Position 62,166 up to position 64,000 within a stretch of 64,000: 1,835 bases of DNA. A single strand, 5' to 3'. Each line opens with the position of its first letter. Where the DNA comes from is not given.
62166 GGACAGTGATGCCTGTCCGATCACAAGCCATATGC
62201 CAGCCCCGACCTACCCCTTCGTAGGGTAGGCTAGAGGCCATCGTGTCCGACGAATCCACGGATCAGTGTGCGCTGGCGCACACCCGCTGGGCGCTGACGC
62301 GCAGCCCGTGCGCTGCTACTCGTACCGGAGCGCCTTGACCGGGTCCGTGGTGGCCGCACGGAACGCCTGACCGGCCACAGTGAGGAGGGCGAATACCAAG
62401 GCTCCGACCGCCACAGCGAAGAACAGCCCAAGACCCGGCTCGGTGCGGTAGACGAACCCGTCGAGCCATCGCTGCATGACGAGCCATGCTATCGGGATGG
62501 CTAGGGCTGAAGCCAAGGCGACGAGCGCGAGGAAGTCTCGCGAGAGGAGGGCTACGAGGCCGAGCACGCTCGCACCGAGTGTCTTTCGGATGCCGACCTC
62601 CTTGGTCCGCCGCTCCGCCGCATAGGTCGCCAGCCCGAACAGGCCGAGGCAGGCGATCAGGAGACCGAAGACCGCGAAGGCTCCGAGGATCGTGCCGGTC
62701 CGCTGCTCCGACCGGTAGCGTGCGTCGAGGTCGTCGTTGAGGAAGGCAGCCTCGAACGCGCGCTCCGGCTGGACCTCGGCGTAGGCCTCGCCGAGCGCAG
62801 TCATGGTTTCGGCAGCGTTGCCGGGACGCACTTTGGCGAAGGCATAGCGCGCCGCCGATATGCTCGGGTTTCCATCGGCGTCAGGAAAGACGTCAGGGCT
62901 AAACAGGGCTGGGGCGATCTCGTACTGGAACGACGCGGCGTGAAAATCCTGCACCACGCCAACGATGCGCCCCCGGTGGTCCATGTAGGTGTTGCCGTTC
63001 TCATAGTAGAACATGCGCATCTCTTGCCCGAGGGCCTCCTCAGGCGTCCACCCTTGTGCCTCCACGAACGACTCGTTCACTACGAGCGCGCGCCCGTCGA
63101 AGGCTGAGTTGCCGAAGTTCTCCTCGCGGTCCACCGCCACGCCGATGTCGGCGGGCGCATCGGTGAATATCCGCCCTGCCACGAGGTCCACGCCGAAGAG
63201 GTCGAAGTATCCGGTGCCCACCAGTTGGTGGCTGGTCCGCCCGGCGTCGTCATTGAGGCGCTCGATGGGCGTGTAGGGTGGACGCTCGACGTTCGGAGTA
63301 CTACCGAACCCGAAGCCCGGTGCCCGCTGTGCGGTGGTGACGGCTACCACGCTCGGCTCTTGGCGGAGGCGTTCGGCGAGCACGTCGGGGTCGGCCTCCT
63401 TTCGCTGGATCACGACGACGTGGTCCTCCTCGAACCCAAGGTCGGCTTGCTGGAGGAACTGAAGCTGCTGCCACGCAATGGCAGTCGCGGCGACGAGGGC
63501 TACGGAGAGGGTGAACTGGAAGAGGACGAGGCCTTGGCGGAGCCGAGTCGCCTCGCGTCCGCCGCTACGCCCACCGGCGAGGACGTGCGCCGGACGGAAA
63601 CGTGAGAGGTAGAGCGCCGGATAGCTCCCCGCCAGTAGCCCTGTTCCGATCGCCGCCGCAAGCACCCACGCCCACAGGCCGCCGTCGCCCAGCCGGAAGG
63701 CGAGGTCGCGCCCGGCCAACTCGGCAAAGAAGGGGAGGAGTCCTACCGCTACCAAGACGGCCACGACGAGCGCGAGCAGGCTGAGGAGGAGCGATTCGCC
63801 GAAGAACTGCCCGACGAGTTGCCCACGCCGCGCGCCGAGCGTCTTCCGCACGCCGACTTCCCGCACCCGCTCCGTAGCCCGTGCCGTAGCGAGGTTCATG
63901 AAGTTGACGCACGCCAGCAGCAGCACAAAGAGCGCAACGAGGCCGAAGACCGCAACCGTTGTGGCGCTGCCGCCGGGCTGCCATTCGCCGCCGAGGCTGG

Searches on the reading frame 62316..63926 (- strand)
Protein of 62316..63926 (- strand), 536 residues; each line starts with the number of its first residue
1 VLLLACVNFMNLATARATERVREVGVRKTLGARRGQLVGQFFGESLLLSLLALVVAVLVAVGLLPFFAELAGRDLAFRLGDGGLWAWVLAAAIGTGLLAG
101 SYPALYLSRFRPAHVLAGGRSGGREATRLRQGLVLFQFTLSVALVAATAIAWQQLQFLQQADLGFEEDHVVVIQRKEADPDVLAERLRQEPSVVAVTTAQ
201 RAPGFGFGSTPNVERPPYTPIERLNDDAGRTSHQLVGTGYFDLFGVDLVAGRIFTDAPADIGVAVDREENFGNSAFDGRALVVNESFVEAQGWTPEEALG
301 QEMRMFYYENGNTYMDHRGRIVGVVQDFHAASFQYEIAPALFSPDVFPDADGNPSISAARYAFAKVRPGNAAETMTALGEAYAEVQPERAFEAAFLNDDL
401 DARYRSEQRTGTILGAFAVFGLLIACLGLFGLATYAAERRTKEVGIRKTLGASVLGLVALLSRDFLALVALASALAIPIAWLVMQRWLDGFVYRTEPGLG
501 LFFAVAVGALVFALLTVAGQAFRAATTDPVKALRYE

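Call 11: search_protein_families(library=pfam, proteins=[window:62316-63926:-], max_evalue=0.001)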
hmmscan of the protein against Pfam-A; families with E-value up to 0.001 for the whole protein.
window:62316-63926:- (536 aa): 2 families
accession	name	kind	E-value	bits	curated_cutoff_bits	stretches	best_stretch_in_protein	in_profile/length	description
PF02687.27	FtsX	-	1.5e-23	83.5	25.5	2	1-110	7-118/120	FtsX-like permease C-terminal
PF12704.14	MacB_PCD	-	1.4e-05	25.9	27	1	141-375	11-200/207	MacB-like periplasmic core domain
